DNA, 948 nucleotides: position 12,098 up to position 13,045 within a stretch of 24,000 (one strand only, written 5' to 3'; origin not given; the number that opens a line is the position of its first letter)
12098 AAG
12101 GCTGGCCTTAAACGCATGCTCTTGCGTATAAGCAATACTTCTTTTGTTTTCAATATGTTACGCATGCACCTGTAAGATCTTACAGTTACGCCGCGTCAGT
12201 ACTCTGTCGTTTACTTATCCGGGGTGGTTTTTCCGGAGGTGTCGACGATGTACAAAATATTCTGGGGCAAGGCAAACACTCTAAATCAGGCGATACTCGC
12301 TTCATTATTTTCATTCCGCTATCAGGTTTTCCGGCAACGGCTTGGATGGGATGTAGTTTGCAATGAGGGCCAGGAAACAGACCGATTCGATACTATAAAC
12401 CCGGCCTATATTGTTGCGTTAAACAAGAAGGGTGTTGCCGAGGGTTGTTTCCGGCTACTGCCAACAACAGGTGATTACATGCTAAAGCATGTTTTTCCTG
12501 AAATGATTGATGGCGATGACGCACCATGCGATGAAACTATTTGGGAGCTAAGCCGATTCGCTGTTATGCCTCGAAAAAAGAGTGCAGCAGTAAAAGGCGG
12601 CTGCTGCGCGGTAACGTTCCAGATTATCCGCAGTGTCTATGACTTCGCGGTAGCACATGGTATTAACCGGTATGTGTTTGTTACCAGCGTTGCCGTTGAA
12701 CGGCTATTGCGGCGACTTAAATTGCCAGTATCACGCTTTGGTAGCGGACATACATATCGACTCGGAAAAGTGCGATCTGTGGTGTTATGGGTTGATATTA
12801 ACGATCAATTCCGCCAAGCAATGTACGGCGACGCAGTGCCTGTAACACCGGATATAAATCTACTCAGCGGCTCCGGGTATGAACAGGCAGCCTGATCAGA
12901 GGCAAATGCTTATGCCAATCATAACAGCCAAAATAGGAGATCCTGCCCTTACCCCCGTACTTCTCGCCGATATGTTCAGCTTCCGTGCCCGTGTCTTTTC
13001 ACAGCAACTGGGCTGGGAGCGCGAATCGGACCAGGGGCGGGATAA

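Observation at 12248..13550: Two tandem, strongly diverged LuxI-family synthases behind a single luxR and a single lux box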

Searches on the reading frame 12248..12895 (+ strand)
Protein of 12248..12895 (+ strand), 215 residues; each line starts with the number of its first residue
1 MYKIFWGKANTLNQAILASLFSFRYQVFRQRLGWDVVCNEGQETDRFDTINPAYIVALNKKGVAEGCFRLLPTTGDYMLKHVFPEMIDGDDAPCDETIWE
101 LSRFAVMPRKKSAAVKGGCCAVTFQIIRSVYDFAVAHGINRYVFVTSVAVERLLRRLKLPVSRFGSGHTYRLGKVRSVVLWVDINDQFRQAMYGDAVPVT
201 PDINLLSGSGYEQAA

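Call 3: search_protein_families(library=pfam, proteins=[window:12248-12895:+], max_evalue=0.01)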
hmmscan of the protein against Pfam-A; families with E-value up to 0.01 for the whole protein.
window:12248-12895:+ (215 aa): 3 families
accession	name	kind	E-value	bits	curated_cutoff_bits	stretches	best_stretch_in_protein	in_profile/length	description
PF00765.23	Autoind_synth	-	6.7e-32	110.9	24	1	11-183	4-176/183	Autoinducer synthase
PF13444.12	Acetyltransf_5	-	2e-05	25.7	22.4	1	23-112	1-93/102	Acetyltransferase (GNAT) domain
PF21926.2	FeeM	-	0.0011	19.2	27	1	21-145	3-121/158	N-acyl amino acid synthase FeeM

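Call 7: find_homologous_proteins(query=window:12248-12892:+, max_evalue=0.00001)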
Query window:12248-12892:+ (215 aa): 573 proteins with E <= 0.00001 among 775 candidates; the best 120 are listed.
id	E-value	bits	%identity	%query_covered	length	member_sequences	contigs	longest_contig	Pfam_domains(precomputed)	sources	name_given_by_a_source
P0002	2.7e-139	480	97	100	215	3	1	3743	PF13444.13,PF00765.24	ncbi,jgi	-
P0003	1.7e-60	222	52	87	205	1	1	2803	PF00765.24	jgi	jgi:acyl homoserine lactone synthase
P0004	4.3e-60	221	52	91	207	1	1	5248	PF00765.24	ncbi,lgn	-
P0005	5.8e-60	221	53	90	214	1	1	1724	PF00765.24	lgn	-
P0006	1.4e-59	219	51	90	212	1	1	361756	PF00765.24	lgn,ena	-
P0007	1.6e-59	219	52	89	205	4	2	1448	PF00765.24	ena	-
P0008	1.7e-59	219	51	89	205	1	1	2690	PF13444.13,PF00765.24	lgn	-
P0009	2.3e-58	215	50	94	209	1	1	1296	PF00765.24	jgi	jgi:acyl homoserine lactone synthase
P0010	2.5e-58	215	50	94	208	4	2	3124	PF13444.13,PF00765.24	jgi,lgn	jgi:acyl homoserine lactone synthase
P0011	4.3e-58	214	54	83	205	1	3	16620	PF00765.24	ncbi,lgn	-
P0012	5.9e-58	214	51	87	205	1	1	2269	PF13444.13,PF00765.24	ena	-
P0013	6.3e-58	214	50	94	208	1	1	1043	PF00765.24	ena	-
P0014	8.0e-58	214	50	89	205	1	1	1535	PF00765.24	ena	-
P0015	8.9e-58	213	52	90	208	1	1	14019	PF13444.13,PF00765.24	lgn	-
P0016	9.2e-58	213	50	90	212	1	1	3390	PF00765.24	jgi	jgi:acyl homoserine lactone synthase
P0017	2.4e-57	212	53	90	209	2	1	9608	PF00765.24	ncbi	-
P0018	2.5e-57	212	51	93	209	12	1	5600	PF13444.13,PF00765.24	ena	-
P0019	2.9e-57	212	49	89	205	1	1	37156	PF13444.13,PF00765.24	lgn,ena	-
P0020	3.1e-57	212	50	91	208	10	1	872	PF00765.24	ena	-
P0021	4.1e-57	211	51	89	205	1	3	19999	PF00765.24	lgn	-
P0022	4.8e-57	211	51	85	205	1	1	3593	PF00765.24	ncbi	-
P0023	1.0e-56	210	53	82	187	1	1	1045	PF00765.24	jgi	jgi:acyl homoserine lactone synthase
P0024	1.7e-56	209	49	90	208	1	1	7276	PF13444.13,PF00765.24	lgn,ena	-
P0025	2.2e-56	209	50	88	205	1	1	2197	PF00765.24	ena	-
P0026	2.8e-56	208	50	89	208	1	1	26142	PF00765.24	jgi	jgi:acyl homoserine lactone synthase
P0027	3.2e-56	208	49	94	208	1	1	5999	PF13444.13,PF00765.24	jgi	jgi:acyl homoserine lactone synthase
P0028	4.1e-56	208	47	93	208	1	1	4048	PF00765.24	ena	-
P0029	5.2e-56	208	48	94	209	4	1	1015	PF13444.13,PF00765.24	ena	-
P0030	5.9e-56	207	51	89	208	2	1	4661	PF00765.24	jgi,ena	-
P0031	8.5e-56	207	48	93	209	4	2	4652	PF13444.13,PF00765.24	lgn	-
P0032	2.9e-55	205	49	87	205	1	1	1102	PF00765.24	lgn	-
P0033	3.4e-55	205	51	85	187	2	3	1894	PF00765.24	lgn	-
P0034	5.6e-55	204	49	91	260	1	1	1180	PF13444.13,PF00765.24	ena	-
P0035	7.7e-55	204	48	94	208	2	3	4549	PF13444.13,PF00765.24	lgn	-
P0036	1.1e-54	203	52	87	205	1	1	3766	PF13444.13,PF00765.24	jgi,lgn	-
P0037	1.8e-54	203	50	87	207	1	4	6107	PF13444.13,PF00765.24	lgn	-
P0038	2.9e-54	202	49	91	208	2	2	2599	PF13444.13,PF00765.24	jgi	jgi:acyl homoserine lactone synthase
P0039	3.0e-54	202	51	87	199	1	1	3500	PF13444.13,PF00765.24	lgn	-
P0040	3.1e-54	202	49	91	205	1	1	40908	PF13444.13,PF00765.24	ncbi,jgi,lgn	-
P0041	3.2e-54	202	47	93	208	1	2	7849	PF00765.24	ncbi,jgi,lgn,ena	-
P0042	3.3e-54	202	47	91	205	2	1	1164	PF13444.13,PF00765.24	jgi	jgi:acyl homoserine lactone synthase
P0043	3.9e-54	201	49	92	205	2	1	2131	PF13444.13,PF00765.24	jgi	-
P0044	7.6e-54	201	48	87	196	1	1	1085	PF13444.13,PF00765.24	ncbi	-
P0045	8.4e-54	200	47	91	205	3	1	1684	PF13444.13,PF00765.24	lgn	-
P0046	8.8e-54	200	48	91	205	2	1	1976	PF13444.13,PF00765.24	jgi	-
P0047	2.0e-53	199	46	91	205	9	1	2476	PF13444.13,PF00765.24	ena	-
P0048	2.0e-53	199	47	90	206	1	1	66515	PF00765.24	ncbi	-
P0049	2.1e-53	199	51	87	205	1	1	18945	PF13444.13,PF00765.24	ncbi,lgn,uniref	ncbi:Acyl-homoserine-lactone synthase LuxI [hydrothermal vent metagenome]|uniref:acyl-homoserine-lac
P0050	2.2e-53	199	48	84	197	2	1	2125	PF13444.13,PF00765.24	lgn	-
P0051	2.4e-53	199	46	93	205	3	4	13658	PF13444.13,PF00765.24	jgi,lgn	jgi:acyl homoserine lactone synthase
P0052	3.6e-53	198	47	85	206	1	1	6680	PF13444.13,PF00765.24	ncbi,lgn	-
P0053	4.6e-53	198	48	91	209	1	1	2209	PF00765.24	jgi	-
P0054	6.3e-53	198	48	87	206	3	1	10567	PF00765.24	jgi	-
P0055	8.7e-53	197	48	89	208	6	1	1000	PF00765.24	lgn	-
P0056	1.1e-52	197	48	92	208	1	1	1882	PF13444.13,PF00765.24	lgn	-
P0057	1.1e-52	197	47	91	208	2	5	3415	PF00765.24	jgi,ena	jgi:acyl homoserine lactone synthase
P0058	1.8e-52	196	44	92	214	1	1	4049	PF13444.13,PF21926.3,PF00765.24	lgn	-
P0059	1.8e-52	196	49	86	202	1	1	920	PF13444.13,PF00765.24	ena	-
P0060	2.2e-52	196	46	94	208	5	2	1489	PF00765.24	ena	-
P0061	2.9e-52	195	47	92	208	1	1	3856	PF13444.13,PF00765.24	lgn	-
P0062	3.1e-52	195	49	84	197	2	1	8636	PF13444.13,PF21926.3,PF00765.24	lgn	-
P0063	3.1e-52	195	48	92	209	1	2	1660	PF00765.24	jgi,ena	jgi:acyl homoserine lactone synthase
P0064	3.9e-52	195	48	84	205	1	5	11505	PF13444.13,PF21926.3,PF00765.24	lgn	-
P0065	5.0e-52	195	48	85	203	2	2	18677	PF00765.24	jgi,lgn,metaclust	metaclust:\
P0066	5.7e-52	194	48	93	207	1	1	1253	PF13444.13,PF00765.24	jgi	jgi:acyl homoserine lactone synthase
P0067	6.4e-52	194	46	93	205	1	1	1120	PF13444.13,PF00765.24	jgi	jgi:acyl homoserine lactone synthase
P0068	1.4e-51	193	49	84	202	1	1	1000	PF00765.24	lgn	-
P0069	1.4e-51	193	48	87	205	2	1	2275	PF00765.24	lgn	-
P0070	1.5e-51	193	47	91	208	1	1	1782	PF00765.24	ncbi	-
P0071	2.3e-51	192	49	87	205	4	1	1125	PF13444.13,PF00765.24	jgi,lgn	-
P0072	2.4e-51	192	46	90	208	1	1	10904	PF00765.24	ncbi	-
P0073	3.2e-51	192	44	91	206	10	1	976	PF13444.13,PF00765.24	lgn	-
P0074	3.4e-51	192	46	92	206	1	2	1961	PF13444.13,PF21926.3,PF00765.24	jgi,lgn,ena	-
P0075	3.5e-51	192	48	87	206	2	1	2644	PF13444.13,PF00765.24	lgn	-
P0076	3.7e-51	192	45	93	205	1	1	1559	PF00765.24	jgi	jgi:acyl homoserine lactone synthase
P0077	4.3e-51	192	47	88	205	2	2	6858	PF00765.24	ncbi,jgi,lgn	-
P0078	4.7e-51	191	46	92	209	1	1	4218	PF13444.13,PF00765.24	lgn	-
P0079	5.1e-51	191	46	90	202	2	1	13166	PF13444.13,PF00765.24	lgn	-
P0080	5.7e-51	191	45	91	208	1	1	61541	PF00765.24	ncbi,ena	-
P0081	8.4e-51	191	47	91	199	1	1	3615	PF00765.24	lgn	-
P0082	8.4e-51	191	47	87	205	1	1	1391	PF00765.24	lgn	-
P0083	9.6e-51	190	49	87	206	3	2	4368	PF13444.13,PF00765.24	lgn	-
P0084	9.6e-51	190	48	85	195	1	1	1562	PF13444.13,PF00765.24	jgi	-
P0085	1.1e-50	190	48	92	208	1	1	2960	PF13444.13,PF21926.3,PF00765.24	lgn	-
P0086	1.1e-50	190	46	92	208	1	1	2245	PF00765.24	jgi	jgi:acyl homoserine lactone synthase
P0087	1.3e-50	190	47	87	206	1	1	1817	PF13444.13,PF00765.24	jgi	-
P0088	1.5e-50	190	49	85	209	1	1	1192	PF13444.13,PF00765.24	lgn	-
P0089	2.5e-50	189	46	87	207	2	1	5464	PF13444.13,PF00765.24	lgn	-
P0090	6.8e-50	188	44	90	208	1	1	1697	PF13444.13,PF21926.3,PF00765.24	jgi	-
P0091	7.3e-50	187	47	82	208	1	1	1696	PF00765.24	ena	-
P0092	1.4e-49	187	48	83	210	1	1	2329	PF13444.13,PF00765.24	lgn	-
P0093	2.0e-49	186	47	85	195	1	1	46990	PF00765.24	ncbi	-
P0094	2.0e-49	186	47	83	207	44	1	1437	PF13444.13,PF00765.24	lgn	-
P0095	2.0e-49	186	45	87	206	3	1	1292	PF13444.13,PF00765.24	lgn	-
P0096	2.3e-49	186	47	91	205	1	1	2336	PF13444.13,PF00765.24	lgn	-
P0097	3.4e-49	185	47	86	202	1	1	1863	PF00765.24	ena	-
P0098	6.8e-49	184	43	88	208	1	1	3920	PF13444.13,PF00765.24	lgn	-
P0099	8.9e-49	184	48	84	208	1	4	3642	PF13444.13,PF00765.24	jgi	jgi:acyl homoserine lactone synthase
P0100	1.1e-48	184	43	96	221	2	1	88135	PF13444.13,PF00765.24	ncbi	ncbi:MAG: acyl-homoserine-lactone synthase [Gammaproteobacteria bacterium]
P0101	2.3e-48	183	46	86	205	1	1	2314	PF13444.13,PF00765.24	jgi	-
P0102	2.5e-48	183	46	91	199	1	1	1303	PF00765.24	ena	-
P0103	2.7e-48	182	45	92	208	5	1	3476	PF00765.24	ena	-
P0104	3.0e-48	182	45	92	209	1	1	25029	PF00765.24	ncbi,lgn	-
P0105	5.7e-48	181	46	89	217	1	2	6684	PF13444.13,PF00765.24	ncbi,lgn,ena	-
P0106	5.9e-48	181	43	87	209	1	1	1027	PF00765.24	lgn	-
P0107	7.5e-48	181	45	92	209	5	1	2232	PF13444.13,PF00765.24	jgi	jgi:acyl homoserine lactone synthase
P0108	8.0e-48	181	45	95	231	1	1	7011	PF00765.24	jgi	-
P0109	1.2e-47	180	45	82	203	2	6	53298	PF00765.24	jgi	-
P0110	1.4e-47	180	43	90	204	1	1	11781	PF13444.13,PF00765.24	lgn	-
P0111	1.8e-47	180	44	87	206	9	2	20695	PF00765.24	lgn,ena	-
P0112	2.1e-47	179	44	89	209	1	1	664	PF00765.24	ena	-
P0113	2.2e-47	179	44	86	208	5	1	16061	PF13444.13,PF00765.24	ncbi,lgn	ncbi:MAG: acyl-homoserine-lactone synthase [Gammaproteobacteria bacterium]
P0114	3.2e-47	179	42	91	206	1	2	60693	PF00765.24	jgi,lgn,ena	-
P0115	3.9e-47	179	44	88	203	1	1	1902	PF00765.24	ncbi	-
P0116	4.1e-47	179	44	87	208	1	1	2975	PF00765.24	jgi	jgi:acyl homoserine lactone synthase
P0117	6.2e-47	178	44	90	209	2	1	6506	PF13444.13,PF00765.24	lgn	-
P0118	9.0e-47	177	43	86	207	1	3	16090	PF13444.13,PF00765.24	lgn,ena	-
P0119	9.1e-47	177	44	88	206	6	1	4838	PF21926.3,PF00765.24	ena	-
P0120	1.1e-46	177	45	92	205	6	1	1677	PF00765.24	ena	-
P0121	1.6e-46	177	40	91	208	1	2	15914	PF13444.13,PF00765.24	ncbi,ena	-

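Call 9: find_encoding_contigs(protein=P0002, flank=10000, max_places=6)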
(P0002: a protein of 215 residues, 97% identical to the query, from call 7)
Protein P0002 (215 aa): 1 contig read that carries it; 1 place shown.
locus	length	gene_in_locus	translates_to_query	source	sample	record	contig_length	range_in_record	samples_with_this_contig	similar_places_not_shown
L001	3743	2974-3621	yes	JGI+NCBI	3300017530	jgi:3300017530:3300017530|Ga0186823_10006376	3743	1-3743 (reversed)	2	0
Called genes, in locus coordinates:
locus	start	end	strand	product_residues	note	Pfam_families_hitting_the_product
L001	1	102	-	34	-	?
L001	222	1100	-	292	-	PF00326:Peptidase_S9 (faint), PF07224:Chlorophyllase, PF01738:DLH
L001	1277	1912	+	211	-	PF01625:PMSR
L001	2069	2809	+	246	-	PF03472:Autoind_bind, PF00196:GerE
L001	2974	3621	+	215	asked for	PF00765:Autoind_synth, PF13444:Acetyltransf_5 (weak)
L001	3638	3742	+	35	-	?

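Call 19: find_encoding_contigs(protein=P0100, flank=10000, max_places=4)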
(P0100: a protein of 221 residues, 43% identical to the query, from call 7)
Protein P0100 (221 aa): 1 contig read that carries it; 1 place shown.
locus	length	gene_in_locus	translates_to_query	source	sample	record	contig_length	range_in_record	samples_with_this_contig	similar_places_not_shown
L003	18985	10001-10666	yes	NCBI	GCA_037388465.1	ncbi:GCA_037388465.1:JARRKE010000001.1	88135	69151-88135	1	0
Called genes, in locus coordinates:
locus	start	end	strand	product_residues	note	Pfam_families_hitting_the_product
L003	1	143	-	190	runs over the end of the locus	PF04289:DUF447_N, PF20766:DUF447_C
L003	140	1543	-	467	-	PF20123:DUF6513, PF14251:PterinBD-DUF4346 (weak)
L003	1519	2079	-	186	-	PF02441:Flavoprotein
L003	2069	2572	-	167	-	PF01242:PTPS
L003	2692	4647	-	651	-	PF26965:MimR_N, PF01590:GAF, PF00158:Sigma54_activat, PF14532:Sigma54_activ_2, PF01078:Mg_chelatase (faint), PF07728:AAA_5 (faint), PF25601:AAA_lid_14, PF02954:HTH_8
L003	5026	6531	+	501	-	PF00282:Pyridoxal_deC, PF00266:Aminotran_5 (weak), PF01212:Beta_elim_lyase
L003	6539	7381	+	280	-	PF00809:Pterin_bind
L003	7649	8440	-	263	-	PF02649:GCHY-1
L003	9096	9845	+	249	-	PF03472:Autoind_bind, PF00196:GerE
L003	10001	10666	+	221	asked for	PF00765:Autoind_synth, PF13444:Acetyltransf_5 (weak)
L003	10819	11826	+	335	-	PF00765:Autoind_synth, PF13444:Acetyltransf_5 (weak)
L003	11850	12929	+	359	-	PF00158:Sigma54_activat, PF14532:Sigma54_activ_2, PF07728:AAA_5 (weak), PF25601:AAA_lid_14, PF02954:HTH_8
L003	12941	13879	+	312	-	PF04542:Sigma70_r2, PF13384:HTH_23 (faint), PF04539:Sigma70_r3, PF04545:Sigma70_r4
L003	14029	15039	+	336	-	-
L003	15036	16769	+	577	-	PF01368:DHH, PF02272:DHHA1, PF17768:RecJ_OB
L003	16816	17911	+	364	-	PF03462:PCRF, PF00472:RF-1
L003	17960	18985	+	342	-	PF01336:tRNA_anti-codon, PF00152:tRNA-synt_2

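Call 26: find_related_loci(query=A3, collection=genome_contigs, flank=6000)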
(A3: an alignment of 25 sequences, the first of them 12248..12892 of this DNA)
Query A3 (215 aa) in genome_contigs; peptide patterns used: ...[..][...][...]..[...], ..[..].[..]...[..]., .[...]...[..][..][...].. (x = any residue, [..] = any of these).
520 stretches matched a pattern; 428 encode a relative of the query (tblastn E <= 1e-3); the best 80 are kept; 80 distinct loci.
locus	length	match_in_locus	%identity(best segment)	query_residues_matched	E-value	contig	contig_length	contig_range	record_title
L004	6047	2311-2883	52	4-194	6e-66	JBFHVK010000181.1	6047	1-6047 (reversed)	MAG: Gammaproteobacteria bacterium isolate Mix_sand09.2021.07.G.48 k141_2296032_length_6047_cov_31.7338, whole genome sh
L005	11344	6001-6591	50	1-195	7e-64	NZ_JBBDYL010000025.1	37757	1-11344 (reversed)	MAG: Sulfuricaulis sp. isolate LejiaD_57_21 Lejia_D_1787_length_37757_cov_12, whole genome shotgun sequence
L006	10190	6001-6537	54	17-195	2e-63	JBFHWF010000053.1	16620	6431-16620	MAG: Gammaproteobacteria bacterium isolate Mix_sand09.2021.07.Z.19 k141_2176622_length_16620_cov_18.0914, whole genome s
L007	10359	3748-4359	48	1-202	2e-62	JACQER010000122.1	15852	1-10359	MAG: Gammaproteobacteria bacterium isolate NC_groundwater_1026_Pr1_S-0.65um_62_16 Montesol18_Sp65_coassembly_scaffold_86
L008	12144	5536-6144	50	1-201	2e-62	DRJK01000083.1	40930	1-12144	MAG TPA_asm: Gammaproteobacteria bacterium isolate HyVt-415 HyVt-415_k95_32685, whole genome shotgun sequence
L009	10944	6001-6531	52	17-193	9e-61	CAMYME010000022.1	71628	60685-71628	MAG: uncultured Desulfuromonadales bacterium isolate FO_M_Desulfobacterota_24.1 genome assembly, contig: scaffold_463, w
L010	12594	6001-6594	49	1-196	3e-60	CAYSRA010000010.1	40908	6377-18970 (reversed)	MAG TPA_asm: uncultured Thiohalobacter sp. isolate binchicken_co64_45 genome assembly, contig: NODE_553_length_40908_cov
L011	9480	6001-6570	51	7-196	6e-60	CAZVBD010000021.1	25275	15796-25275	MAG TPA_asm: uncultured Thiohalobacter sp. isolate SRP128015_co1_470 genome assembly, contig: NODE_2417_length_25275_cov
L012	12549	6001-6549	45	11-193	1e-58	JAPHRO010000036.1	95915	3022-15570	MAG: Gammaproteobacteria bacterium isolate N2D-Bin_4 c_000000146851, whole genome shotgun sequence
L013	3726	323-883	49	7-193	2e-58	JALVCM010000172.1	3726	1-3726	MAG: Thiohalobacter sp. isolate 134-614_metabat1_scaf2bin.038 134-614_scaffold_24342_c1, whole genome shotgun sequence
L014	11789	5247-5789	50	13-193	2e-58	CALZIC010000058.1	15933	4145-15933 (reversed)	MAG: uncultured Desulfuromonadales bacterium isolate FO_M_Desulfobacterota_26 genome assembly, contig: scaffold_4952, wh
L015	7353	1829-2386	46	9-194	8e-58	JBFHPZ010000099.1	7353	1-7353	MAG: Gammaproteobacteria bacterium isolate Mix_sand08.2021.06.G.6 k141_1015115_length_7353_cov_7.0000, whole genome shot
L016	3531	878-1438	47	7-193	6e-57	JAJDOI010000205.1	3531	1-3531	MAG: Thiogranum sp. isolate MASpbin.12 k141_2400600, whole genome shotgun sequence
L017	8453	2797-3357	49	7-193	5e-57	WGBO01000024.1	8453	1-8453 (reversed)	MAG: Gammaproteobacteria bacterium isolate S144_26 k151_219151, whole genome shotgun sequence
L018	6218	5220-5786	47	7-195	8e-57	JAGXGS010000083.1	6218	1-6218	MAG: Thiogranum sp. isolate LH_M44 k141_1245317, whole genome shotgun sequence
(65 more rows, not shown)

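Call 75: search_solved_structures(query=window:12248-12892:+, max_evalue=0.001, show_alignments=1)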
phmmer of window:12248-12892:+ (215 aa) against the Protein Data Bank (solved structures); distinct sequences matched with E-value up to 0.001: 7.
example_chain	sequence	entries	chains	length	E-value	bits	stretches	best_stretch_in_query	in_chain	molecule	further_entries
1ro5_A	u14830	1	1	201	4.4e-37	130.9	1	7-196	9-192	Autoinducer synthesis protein lasI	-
3p2f_A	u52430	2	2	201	1e-26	97.1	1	5-192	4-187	AHL synthase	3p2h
6wns_A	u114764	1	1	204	3.1e-12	49.7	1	10-184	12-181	Acyl-homoserine-lactone synthase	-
5w8c_A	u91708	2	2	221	5.5e-12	48.9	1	12-139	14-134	Autoinducer synthase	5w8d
5w8a_A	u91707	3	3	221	5.5e-12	48.9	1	12-139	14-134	Autoinducer synthase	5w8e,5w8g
6wn0_A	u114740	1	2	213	2.5e-11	46.7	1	12-145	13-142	4-coumaroyl-homoserine lactone synthase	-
1k4j_A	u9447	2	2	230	3.5e-08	36.5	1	18-197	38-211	acyl-homoserinelactone synthase EsaI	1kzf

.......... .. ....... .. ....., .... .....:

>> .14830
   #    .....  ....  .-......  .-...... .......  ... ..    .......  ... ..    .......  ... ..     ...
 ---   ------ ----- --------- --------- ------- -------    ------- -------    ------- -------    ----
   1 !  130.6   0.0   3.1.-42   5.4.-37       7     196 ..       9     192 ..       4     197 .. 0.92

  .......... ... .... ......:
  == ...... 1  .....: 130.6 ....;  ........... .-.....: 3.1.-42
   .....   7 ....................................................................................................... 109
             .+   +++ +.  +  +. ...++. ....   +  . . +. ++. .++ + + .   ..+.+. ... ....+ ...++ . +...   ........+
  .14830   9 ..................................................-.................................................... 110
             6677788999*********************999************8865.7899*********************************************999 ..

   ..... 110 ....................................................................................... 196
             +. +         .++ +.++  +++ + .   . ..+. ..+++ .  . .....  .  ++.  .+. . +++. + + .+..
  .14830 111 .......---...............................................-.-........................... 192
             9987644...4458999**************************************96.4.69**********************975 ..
